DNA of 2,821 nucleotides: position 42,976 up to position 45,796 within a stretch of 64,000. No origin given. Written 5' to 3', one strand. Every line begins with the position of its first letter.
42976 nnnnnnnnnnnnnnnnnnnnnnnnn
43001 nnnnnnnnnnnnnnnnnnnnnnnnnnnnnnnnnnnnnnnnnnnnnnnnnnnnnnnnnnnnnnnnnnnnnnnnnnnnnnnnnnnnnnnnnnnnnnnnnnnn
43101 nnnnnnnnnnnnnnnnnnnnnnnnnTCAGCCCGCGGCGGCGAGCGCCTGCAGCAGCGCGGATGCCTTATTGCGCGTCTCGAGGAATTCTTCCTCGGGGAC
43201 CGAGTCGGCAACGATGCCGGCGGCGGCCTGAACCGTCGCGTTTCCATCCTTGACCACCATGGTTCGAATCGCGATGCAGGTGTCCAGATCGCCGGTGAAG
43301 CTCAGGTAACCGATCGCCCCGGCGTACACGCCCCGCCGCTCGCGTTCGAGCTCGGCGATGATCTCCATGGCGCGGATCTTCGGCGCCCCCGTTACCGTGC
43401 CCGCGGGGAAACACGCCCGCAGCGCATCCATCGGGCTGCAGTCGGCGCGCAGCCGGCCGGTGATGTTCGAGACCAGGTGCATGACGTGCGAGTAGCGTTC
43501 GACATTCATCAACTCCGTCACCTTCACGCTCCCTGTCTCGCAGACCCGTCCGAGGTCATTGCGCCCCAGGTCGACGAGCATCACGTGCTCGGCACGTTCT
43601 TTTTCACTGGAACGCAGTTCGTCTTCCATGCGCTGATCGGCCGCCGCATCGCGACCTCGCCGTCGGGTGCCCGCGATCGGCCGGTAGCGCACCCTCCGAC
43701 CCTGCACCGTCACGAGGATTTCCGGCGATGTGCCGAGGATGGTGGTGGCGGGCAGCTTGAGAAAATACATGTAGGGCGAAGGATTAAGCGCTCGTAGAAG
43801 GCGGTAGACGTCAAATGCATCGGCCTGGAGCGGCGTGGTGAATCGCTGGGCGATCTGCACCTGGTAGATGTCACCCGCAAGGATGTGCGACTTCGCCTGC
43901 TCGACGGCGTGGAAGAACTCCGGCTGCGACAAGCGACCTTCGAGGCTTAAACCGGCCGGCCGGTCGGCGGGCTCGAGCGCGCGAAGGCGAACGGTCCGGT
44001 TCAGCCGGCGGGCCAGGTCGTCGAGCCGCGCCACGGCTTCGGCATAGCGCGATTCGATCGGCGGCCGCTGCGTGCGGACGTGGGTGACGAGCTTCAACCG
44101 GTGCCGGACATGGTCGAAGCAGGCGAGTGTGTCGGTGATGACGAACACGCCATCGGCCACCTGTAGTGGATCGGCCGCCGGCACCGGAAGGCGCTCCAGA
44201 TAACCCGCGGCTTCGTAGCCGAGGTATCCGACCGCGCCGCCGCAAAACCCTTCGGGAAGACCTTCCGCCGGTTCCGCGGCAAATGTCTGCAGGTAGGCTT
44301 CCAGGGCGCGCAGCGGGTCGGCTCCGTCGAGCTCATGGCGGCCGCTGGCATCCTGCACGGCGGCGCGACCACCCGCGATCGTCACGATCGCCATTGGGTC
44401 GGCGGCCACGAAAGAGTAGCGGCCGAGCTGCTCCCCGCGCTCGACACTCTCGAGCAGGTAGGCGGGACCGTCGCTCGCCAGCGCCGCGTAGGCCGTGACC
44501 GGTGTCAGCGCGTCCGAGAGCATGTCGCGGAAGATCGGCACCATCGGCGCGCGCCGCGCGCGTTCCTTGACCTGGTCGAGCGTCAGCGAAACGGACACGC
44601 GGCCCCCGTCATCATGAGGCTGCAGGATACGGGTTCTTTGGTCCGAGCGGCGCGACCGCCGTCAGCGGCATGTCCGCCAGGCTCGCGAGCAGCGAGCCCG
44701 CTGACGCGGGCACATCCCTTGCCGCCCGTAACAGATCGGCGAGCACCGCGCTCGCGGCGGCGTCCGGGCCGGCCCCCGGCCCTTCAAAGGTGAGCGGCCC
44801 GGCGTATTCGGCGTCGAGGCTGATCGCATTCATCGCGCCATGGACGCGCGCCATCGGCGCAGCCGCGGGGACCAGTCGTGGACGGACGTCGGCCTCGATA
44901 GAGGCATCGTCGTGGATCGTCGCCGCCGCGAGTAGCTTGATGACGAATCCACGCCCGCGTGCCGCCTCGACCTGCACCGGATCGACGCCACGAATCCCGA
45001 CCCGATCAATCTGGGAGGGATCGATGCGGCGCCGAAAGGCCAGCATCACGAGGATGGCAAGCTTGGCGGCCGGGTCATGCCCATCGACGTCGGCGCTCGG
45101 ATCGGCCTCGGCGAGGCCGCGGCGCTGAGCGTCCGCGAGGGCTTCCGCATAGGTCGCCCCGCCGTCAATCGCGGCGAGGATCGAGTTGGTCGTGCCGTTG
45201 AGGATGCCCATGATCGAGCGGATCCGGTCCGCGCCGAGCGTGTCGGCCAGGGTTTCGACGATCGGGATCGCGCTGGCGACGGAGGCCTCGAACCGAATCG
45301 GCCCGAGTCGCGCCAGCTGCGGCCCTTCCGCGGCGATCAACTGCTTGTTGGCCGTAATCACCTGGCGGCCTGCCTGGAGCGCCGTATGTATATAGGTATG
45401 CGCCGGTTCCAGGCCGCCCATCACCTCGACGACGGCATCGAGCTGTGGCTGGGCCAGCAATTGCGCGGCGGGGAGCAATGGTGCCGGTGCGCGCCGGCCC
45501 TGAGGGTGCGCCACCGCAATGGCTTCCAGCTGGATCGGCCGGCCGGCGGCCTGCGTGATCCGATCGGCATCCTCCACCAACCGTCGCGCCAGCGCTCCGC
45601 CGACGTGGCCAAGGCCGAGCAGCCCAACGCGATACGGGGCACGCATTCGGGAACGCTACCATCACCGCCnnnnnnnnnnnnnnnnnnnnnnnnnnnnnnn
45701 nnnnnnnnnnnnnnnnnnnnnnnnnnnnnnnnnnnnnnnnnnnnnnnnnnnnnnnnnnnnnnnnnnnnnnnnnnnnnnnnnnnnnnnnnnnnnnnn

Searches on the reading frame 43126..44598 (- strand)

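Call 4: search_protein_families(library=pfam, proteins=[window:43126-44598:-])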
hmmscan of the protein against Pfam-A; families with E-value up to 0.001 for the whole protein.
window:43126-44598:- (490 aa): 2 families
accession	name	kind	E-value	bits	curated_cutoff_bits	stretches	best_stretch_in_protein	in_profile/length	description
PF00425.24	Chorismate_bind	-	3.7e-97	325.3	27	1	225-478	2-257/257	chorismate binding enzyme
PF04715.19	Anth_synt_I_N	-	1.8e-30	106.5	23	1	29-169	1-139/140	Anthranilate synthase component I, N terminal region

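Call 5: search_protein_families(library=ncbifam, proteins=[window:43126-44598:-])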
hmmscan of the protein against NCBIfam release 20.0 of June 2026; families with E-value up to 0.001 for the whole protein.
window:43126-44598:- (490 aa): 26 families (the best 25 are shown)
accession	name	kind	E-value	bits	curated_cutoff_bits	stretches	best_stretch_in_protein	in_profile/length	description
TIGR00564.1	trpE_most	equivalog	6.8e-169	562.7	517.7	1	28-486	1-454/455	anthranilate synthase component I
NF010086.0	PRK13571.1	equivalog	3.3e-160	534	693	1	4-489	8-500/510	anthranilate synthase component I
TIGR01820.1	TrpE-arch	equivalog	4.2e-138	461.4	512.05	1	33-486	1-448/449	anthranilate synthase component I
NF010079.0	PRK13564.1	equivalog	2.6e-110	369.7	471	1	92-489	123-514/521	anthranilate synthase component 1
NF004610.0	PRK05940.1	equivalog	7.1e-110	367.9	568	1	46-488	34-461/467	anthranilate synthase component I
TIGR01824.1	PabB-clade2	equivalog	1e-108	363.8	408.55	1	120-482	1-355/355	aminodeoxychorismate synthase, component I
NF010087.0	PRK13572.1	equivalog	1.1e-105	353.8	580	1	29-487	7-432/435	anthranilate synthase component I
NF006563.0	PRK09070.1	equivalog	6.9e-102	341.4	514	1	46-487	25-445/447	aminodeoxychorismate synthase component I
TIGR00553.1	pabB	equivalog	1.9e-94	316.5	328.4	1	123-481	2-328/329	aminodeoxychorismate synthase component I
TIGR00565.1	trpE_proteo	equivalog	7.9e-93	312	494.65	1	124-488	131-495/498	anthranilate synthase component I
NF010089.0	PRK13574.1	equivalog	2.3e-92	310.2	527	2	223-486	155-418/421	anthranilate synthase component I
NF012009.0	PRK15465.1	equivalog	6.2e-88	295.3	622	1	38-486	23-451/453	aminodeoxychorismate synthase component 1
NF010082.0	PRK13567.1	equivalog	1.5e-83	281.1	576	1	29-484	10-465/468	anthranilate synthase component I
NF010081.0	PRK13566.1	equivalog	3.5e-76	257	645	1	224-488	244-509/729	anthranilate synthase component I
NF005698.0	PRK07508.1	equivalog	7.7e-75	251.8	452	1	219-481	110-374/383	aminodeoxychorismate synthase component I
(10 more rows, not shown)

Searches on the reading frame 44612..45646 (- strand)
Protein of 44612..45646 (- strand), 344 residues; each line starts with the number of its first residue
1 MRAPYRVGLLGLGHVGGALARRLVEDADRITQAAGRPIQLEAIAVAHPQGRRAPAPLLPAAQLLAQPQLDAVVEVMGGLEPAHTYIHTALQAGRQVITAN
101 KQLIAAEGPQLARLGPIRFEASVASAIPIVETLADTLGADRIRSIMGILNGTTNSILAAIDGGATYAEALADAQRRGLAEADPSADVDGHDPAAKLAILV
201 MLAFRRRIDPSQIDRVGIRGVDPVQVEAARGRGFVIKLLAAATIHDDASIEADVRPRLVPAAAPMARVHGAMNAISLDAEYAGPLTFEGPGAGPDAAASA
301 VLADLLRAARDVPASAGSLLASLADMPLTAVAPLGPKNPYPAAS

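Call 4: search_protein_families(library=pfam, proteins=[window:44612-45646:-])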
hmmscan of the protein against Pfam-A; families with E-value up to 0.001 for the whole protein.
window:44612-45646:- (344 aa): 2 families
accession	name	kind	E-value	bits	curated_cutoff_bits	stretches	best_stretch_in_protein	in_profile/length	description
PF00742.24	Homoserine_dh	-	7e-54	182.7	22.9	1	128-306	1-173/173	Homoserine dehydrogenase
PF03447.22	NAD_binding_3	-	5.1e-12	47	24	1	11-112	1-103/116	Homoserine dehydrogenase, NAD binding domain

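Call 5: search_protein_families(library=ncbifam, proteins=[window:44612-45646:-])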
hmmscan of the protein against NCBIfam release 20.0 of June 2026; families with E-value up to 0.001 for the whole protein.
window:44612-45646:- (344 aa): 7 families
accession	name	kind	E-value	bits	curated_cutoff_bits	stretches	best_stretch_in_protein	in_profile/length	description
NF004976.0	PRK06349.1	subfamily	3.3e-99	332.9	205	1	3-313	3-323/430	homoserine dehydrogenase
NF004912.0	PRK06270.1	equivalog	1.3e-64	218.8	373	1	62-309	84-337/343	homoserine dehydrogenase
NF006235.0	PRK08374.1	equivalog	6.9e-41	140.4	451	1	70-312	93-332/336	homoserine dehydrogenase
NF005290.0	PRK06813.1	equivalog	9.5e-29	100.4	286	1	117-308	144-336/346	homoserine dehydrogenase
NF006959.0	PRK09436.1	equivalog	2.2e-23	82.2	726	2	82-199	561-686/819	bifunctional aspartate kinase/homoserine dehydrogenase I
NF007003.0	PRK09466.1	subfamily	5e-17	61.6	582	1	91-200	563-681/810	bifunctional aspartate kinase/homoserine dehydrogenase II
NF005002.0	PRK06392.1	equivalog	4.7e-15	55.3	296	1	85-222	104-246/329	homoserine dehydrogenase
